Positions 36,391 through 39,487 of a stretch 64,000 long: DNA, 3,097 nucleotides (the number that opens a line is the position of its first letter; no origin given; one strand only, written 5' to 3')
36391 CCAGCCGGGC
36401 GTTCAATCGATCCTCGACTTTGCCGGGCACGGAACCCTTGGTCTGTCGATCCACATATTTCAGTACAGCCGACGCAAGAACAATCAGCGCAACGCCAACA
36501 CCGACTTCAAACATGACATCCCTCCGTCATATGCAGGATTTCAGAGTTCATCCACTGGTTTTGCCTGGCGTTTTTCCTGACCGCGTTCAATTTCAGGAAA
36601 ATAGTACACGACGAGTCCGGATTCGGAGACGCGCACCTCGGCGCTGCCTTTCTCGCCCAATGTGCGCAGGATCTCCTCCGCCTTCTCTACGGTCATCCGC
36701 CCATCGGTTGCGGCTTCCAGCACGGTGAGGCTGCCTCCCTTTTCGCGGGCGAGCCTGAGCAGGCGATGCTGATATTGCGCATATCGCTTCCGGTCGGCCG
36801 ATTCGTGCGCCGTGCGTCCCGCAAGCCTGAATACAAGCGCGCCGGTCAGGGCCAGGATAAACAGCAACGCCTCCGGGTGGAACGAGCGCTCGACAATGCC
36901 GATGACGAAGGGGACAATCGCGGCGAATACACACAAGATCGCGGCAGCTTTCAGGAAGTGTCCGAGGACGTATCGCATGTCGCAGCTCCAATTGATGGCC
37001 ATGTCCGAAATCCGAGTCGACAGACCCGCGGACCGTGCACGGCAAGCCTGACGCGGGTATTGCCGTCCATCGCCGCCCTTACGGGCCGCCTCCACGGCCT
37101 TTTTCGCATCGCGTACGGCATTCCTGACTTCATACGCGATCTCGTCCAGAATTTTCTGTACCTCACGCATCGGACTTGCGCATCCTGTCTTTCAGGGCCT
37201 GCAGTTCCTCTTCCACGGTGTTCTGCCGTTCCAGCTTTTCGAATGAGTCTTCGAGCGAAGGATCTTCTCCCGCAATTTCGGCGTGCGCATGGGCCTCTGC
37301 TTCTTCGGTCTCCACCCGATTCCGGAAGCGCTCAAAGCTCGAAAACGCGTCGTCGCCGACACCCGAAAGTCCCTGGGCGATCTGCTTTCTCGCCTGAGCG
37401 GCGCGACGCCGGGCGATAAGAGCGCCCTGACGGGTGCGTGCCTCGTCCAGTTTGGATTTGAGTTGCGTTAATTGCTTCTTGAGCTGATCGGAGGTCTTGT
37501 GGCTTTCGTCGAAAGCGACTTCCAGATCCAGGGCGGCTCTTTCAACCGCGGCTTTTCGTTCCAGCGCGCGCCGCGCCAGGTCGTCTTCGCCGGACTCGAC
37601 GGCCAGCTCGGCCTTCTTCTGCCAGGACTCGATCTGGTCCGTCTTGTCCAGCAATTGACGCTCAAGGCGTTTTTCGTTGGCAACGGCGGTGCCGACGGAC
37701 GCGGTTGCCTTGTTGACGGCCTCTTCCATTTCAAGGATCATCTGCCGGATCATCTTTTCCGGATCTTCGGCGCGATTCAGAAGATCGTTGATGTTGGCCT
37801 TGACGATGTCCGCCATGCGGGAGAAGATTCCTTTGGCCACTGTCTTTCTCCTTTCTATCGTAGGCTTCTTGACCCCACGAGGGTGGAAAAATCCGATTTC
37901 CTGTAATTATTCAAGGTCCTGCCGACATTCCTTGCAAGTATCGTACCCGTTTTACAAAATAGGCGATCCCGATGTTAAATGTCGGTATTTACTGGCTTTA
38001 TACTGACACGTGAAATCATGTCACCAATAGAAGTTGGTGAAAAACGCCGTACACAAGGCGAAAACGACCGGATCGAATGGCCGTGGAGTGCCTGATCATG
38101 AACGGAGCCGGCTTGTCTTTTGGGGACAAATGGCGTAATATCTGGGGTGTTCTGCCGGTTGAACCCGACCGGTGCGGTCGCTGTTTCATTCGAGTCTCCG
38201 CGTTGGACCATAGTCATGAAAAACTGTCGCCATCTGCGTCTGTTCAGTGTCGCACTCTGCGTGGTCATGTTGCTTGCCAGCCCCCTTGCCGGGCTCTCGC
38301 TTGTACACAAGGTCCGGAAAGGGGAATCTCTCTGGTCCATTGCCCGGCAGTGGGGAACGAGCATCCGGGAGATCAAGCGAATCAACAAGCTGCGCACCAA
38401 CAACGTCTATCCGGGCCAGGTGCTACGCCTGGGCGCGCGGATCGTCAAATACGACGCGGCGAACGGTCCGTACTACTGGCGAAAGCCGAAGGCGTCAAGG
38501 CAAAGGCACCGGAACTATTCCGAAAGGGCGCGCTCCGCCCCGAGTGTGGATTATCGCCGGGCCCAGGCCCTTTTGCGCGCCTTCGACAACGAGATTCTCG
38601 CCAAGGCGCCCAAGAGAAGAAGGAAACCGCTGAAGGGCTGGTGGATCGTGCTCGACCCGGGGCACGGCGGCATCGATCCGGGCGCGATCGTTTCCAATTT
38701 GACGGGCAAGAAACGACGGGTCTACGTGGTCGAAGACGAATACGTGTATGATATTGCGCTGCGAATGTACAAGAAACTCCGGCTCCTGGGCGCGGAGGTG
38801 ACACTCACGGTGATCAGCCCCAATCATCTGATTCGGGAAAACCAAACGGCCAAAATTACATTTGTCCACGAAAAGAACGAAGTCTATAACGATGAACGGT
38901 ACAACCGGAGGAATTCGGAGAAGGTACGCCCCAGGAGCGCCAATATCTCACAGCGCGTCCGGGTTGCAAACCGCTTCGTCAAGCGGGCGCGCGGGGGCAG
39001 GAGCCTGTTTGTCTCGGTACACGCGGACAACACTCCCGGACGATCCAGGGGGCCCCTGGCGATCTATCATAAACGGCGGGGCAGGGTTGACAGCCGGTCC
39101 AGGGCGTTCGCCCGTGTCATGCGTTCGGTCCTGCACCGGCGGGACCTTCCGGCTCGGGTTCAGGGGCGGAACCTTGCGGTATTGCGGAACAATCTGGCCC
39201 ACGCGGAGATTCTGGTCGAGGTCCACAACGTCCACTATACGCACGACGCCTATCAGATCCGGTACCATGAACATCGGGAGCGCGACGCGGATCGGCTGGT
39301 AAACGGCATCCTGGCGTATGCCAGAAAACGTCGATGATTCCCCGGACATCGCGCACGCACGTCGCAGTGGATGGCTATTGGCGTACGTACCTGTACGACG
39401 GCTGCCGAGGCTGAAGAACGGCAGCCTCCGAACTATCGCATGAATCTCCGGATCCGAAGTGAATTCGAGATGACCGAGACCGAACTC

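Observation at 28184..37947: Expanded Psp-like envelope-stress locus on the minus strand (28.2-37.9 kb)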

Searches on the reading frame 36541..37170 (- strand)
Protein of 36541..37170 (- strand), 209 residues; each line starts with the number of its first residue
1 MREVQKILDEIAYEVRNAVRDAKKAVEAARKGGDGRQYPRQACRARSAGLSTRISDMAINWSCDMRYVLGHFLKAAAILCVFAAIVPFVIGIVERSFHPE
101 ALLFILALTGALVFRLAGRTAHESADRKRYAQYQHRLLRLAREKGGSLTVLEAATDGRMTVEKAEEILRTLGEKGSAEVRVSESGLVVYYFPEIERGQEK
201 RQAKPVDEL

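Call 3: search_protein_families(library=pfam, proteins=[window:36541-37170:-], max_evalue=0.1)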
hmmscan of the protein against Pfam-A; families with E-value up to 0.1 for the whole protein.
window:36541-37170:- (209 aa): 1 family
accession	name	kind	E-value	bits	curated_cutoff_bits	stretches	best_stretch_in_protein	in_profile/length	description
PF22746.1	SHOCT-like_DUF2089-C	-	0.0096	16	27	1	150-175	6-31/32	SHOCT-like domain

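Call 5: search_protein_families(library=ncbifam, proteins=[window:36541-37170:-], max_evalue=1)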
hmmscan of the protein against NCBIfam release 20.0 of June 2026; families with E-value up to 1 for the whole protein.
window:36541-37170:- (209 aa): 2 families
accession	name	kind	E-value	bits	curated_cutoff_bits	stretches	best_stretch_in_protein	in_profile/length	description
TIGR03054.2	photo_alph_chp1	equivalog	0.018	15.3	55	1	102-160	11-67/138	photosynthetic complex assembly protein PuhC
NF009926.0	PRK13387.1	equivalog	0.14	11.2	316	1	71-129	5-66/317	1,4-dihydroxy-2-naphthoate polyprenyltransferase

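Call 8: search_protein_families(library=pfam, proteins=[window:36541-37170:-], max_evalue=10)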
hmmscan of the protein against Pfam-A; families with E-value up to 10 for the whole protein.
window:36541-37170:- (209 aa): 4 families
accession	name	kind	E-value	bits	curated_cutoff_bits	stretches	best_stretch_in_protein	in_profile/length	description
PF22746.1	SHOCT-like_DUF2089-C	-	0.0096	16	27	1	150-175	6-31/32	SHOCT-like domain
PF11408.13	Helicase_Sgs1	-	0.17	12.4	22.2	1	53-87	11-44/80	Sgs1 RecQ helicase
PF10685.14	KGG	-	0.34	11.8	20.4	1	20-33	5-18/22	Stress-induced bacterial acidophilic repeat motif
PF24430.1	DUF7553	-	2.2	9.3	27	1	4-31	57-84/85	Family of unknown function (DUF7553)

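Call 48: search_protein_families(library=pfam, alignment_id=A5, max_evalue=0.05)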
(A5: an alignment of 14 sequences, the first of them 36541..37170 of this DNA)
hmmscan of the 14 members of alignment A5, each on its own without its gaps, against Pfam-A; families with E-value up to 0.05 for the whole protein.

A. member 1, window:36541-37170:- (209 aa): 1 family
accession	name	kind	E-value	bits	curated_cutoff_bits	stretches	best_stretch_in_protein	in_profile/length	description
PF22746.1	SHOCT-like_DUF2089-C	-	0.0096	16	27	1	150-175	6-31/32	SHOCT-like domain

B. families by the number of members that match (of 14 scanned): 18 families
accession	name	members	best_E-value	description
PF09105.16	SelB-wing_1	7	0.00045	Elongation factor SelB, winged helix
PF24034.1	DUF7343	7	0.00051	Domain of unknown function (DUF7343)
PF09339.16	HTH_IclR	4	0.00011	IclR helix-turn-helix domain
PF12802.13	MarR_2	4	0.0017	MarR family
PF01978.25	TrmB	4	0.018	Sugar-specific transcriptional regulator TrmB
PF22746.1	SHOCT-like_DUF2089-C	3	0.0041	SHOCT-like domain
PF02322.20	Cyt_bd_oxida_II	2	0.00063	Cytochrome bd terminal oxidase subunit II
PF13412.12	HTH_24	2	0.0024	Winged helix-turn-helix DNA-binding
PF24409.1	wHTH-PRTase_assc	2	0.011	wHTH-PRTase associated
PF12840.13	HTH_20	2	0.017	Helix-turn-helix domain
PF13545.12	HTH_Crp_2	2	0.021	Crp-like helix-turn-helix domain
PF00999.27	Na_H_Exchanger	1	0.011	Sodium/hydrogen exchanger, transmembrane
PF06224.18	AlkZ-like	1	0.013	DNA glycosylase AlkZ-like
PF11377.13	DUF3180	1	0.018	Protein of unknown function (DUF3180)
PF14110.11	DUF4282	1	0.019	Domain of unknown function (DUF4282)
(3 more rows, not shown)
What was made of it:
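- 36541..37170 (-): 'MemWH': membrane protein with two long TM helices and a cytoplasmic C-terminal winged-helix domain; overlaps pspA by 8 nt. Weak wHTH Pfam hits in 7 of 14 members (call 48).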

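Call 49: search_solved_structures(query=A5, max_evalue=1, show_alignments=2)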
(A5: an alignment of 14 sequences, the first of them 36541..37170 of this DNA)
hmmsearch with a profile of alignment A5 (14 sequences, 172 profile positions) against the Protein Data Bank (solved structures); distinct sequences matched with E-value up to 1: 9.
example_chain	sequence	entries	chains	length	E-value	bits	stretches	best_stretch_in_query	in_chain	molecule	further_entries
9y6s_9t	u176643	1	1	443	0.26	14.3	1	80-118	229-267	CCDC113/CCDC96 coiled-coil domain-containing protein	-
1sfx_A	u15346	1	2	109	0.28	14.2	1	93-154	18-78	Conserved hypothetical protein AF2008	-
2v9v_A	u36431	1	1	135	0.54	13.2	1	106-141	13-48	SELENOCYSTEINE-SPECIFIC ELONGATION FACTOR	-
4lls_A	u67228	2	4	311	0.55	13.2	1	39-130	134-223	Geranyltranstransferase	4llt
3cuq_A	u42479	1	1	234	0.55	13.2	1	100-157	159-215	Vacuolar-sorting protein SNF8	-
2zme_A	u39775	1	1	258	0.62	13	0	100-157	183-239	Vacuolar-sorting protein SNF8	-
2ply_A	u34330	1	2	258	0.75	12.8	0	106-141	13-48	Selenocysteine-specific elongation factor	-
1lva_A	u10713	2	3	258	0.8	12.7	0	106-141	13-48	Selenocysteine-specific elongation factor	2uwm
10pl_A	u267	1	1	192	0.86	12.6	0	108-160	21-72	HEAT repeat domain-containing protein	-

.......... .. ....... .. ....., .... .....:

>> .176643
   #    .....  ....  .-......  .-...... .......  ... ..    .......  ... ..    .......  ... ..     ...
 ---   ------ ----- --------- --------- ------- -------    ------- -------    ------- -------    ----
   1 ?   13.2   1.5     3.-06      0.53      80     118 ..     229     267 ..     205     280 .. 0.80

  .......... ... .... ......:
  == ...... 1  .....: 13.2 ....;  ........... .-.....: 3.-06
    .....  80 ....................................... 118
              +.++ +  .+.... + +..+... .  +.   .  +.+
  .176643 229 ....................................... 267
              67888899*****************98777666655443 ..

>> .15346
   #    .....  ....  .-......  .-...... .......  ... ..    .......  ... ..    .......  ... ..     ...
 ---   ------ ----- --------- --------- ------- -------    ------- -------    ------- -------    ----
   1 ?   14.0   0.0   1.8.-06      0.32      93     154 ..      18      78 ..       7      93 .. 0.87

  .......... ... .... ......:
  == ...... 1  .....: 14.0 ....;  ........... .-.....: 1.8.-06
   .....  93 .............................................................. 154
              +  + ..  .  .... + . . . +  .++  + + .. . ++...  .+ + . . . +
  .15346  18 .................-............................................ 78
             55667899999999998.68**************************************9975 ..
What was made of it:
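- On ESCRT-II-like winged-helix adaptor (considered for MemWH): SNF8 chains appear in the profile search at E=0.55 (call 49) and in Foldseek (3cuq_A: rmsd 1.6 over 60 columns, 30% identity, E=1e-2).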

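Call 51: find_homologous_proteins(query=A5, max_evalue=0.001)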
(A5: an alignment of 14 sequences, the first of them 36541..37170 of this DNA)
Query A5 (14 sequences) (209 aa, profile of the alignment): 178 proteins with E <= 0.001 among 8000 candidates; the best 120 are listed.
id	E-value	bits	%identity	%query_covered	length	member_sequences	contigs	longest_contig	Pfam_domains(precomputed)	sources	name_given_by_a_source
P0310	6.1e-79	282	41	58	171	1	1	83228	-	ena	-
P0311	7.2e-79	281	41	58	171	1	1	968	-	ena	-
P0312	1.2e-78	281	40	58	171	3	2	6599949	-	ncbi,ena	-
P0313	1.9e-78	280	38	65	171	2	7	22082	-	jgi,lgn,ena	jgi:hypothetical protein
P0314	2.7e-78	280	38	65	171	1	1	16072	-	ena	-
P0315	3.4e-78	279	40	58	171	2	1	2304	-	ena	-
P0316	3.6e-78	279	41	57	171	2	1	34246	-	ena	-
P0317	5.7e-78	279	38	65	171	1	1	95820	-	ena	-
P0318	1.0e-77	278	36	65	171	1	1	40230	-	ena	-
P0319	1.3e-77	277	37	65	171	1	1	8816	-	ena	-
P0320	6.6e-77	275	41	58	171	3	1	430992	-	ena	-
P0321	1.1e-76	274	36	65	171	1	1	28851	-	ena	-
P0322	2.7e-75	270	39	58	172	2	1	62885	-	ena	-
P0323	3.9e-72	260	40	65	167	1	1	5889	-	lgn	-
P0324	3.6e-70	253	49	49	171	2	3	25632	-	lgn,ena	-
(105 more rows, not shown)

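Call 59: predict_structure(alignment_id=A7)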
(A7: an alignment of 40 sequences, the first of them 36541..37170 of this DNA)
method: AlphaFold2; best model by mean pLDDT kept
length: 209 residues; sequences in the alignment: 40
mean_pLDDT: 74.5   pTM: 0.51
mean pLDDT of the five models: 74.5, 71.4, 66.6, 66.4, 60.6
residues with pLDDT >= 90: 17; 70-90: 136; 50-70: 36; < 50: 20
segments of 3 or more residues with pLDDT < 50: 33-49, 207-209
pLDDT, mean of each block of 10 residues (from residue 1): 70 78 75 44 43 58 72 77 77 74 80 80 81 87 89 89 91 88 87 70 50
secondary structure, 60 per line:
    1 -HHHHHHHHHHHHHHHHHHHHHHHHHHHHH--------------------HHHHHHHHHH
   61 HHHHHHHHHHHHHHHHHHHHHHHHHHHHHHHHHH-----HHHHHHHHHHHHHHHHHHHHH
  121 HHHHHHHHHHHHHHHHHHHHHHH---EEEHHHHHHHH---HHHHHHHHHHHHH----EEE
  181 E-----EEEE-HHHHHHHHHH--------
elements in order: H2-30 H51-94 H100-143 E147-149 H150-157 H161-173 E178-181 E187-190 H192-201
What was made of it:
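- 36541..37170 (-): AF2 model pLDDT 74.5, about 88 in the winged-helix part (call 59).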

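Call 62: fold_search(model_id=the predicted structure, library=pdb)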
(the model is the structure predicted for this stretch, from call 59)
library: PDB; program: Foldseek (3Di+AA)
matches with E <= 10: 1315; with E <= 0.001: 0
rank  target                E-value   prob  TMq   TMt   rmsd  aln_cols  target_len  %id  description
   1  7l1i                  9.1e-03  1.00  0.29  0.34  10.6       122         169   14  Crystal structure of the MarR family transcriptional regulator from Acineotobacter baumannii bound to Indole 3 acetic ac (released 2022-02-09)
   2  9e6a_D                9.6e-03  1.00  0.26  0.22   5.1        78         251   24  Pseudomonas putida KT2440 IclR-type transcription factor (PP_2609) (released 2025-11-12)
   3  9gc3_A                9.6e-03  1.00  0.27  0.11   9.9        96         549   14  yeast TFIIIC TauB subcomplex bound to a tRNA gene (released 2024-11-27)
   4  3cuq_A                1.0e-02  1.00  0.27  0.26   1.6        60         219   30  Integrated structural and functional model of the human ESCRT-II complex (released 2008-11-04)
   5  5aim_B                1.1e-02  1.00  0.30  0.60   6.0        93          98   15  Crystal structure of T138 central eWH domain (released 2015-06-24)
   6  3eco_A                1.3e-02  1.00  0.27  0.41   8.3        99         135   17  Crystal structure of MepR, a transcription regulator of the Staphylococcus aureus multidrug efflux pump MepA (released 2009-02-10)
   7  9e6a_B                1.5e-02  1.00  0.26  0.23   4.0        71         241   24  Pseudomonas putida KT2440 IclR-type transcription factor (PP_2609) (released 2025-11-12)
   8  5aim_A                1.5e-02  1.00  0.30  0.61   4.5        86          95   17  Crystal structure of T138 central eWH domain (released 2015-06-24)
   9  1u2w_B                1.5e-02  1.00  0.27  0.49   9.0        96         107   19  Crystal Structure of the Staphylococcus aureus pI258 CadC (released 2005-07-12)
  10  2fxa_B                1.5e-02  1.00  0.28  0.32   7.4       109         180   17  Structure of the Protease Production Regulatory Protein hpr from Bacillus subtilis. (released 2006-03-14)
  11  5ey0_B                1.5e-02  0.84  0.19  0.16  12.0       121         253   16  Crystal structure of CodY from Staphylococcus aureus with GTP and Ile (released 2016-09-14)
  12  3f72_B                1.7e-02  1.00  0.26  0.47   9.3        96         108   20  Crystal Structure of the Staphylococcus aureus pI258 CadC Metal Binding Site 2 Mutant (released 2009-04-07)
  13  2rdp                  1.8e-02  1.00  0.28  0.40   8.2        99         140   17  The structure of a MarR family protein from Bacillus stearothermophilus (released 2007-11-13)
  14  9ff3                  1.8e-02  1.00  0.27  0.32   8.0       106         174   19  The structure of delta-ScoC, a global regulator protein from Geobacillus kaustophilus T-1 (released 2025-06-04)
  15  3cta                  2.1e-02  1.00  0.25  0.27   2.7        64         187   19  Crystal structure of riboflavin kinase from Thermoplasma acidophilum (released 2008-04-29)
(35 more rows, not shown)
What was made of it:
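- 36541..37170 (-): Foldseek gives winged-helix hits at E about 1e-2 (call 62).
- On ESCRT-II-like winged-helix adaptor (considered for MemWH): They rank among MarR, IclR and TFE hits with equal E-values (call 62).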

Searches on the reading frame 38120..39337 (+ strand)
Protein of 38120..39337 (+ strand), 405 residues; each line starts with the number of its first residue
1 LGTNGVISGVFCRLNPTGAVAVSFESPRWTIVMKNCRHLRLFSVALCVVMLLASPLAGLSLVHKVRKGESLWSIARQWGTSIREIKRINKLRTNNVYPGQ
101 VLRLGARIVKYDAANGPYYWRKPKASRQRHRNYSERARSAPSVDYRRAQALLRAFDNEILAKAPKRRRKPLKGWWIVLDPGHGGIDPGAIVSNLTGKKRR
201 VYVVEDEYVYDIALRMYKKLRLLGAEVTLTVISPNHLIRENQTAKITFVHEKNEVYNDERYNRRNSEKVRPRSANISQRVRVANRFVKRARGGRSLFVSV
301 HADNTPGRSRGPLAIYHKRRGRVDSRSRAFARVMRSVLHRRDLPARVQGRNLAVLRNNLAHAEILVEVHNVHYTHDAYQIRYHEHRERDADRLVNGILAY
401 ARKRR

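Call 4: search_protein_families(library=pfam, proteins=[window:38120-39337:+], max_evalue=0.1)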
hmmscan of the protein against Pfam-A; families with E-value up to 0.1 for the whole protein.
window:38120-39337:+ (405 aa): 3 families
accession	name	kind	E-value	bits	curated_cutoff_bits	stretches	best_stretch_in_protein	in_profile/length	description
PF01520.23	Amidase_3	-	3.2e-17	63.6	27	1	176-398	1-173/174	N-acetylmuramoyl-L-alanine amidase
PF01476.26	LysM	-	2.7e-14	53.3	20.9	1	63-104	1-42/43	LysM domain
PF00990.26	GGDEF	-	0.079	13.2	23.8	0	329-401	61-133/161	Diguanylate cyclase, GGDEF domain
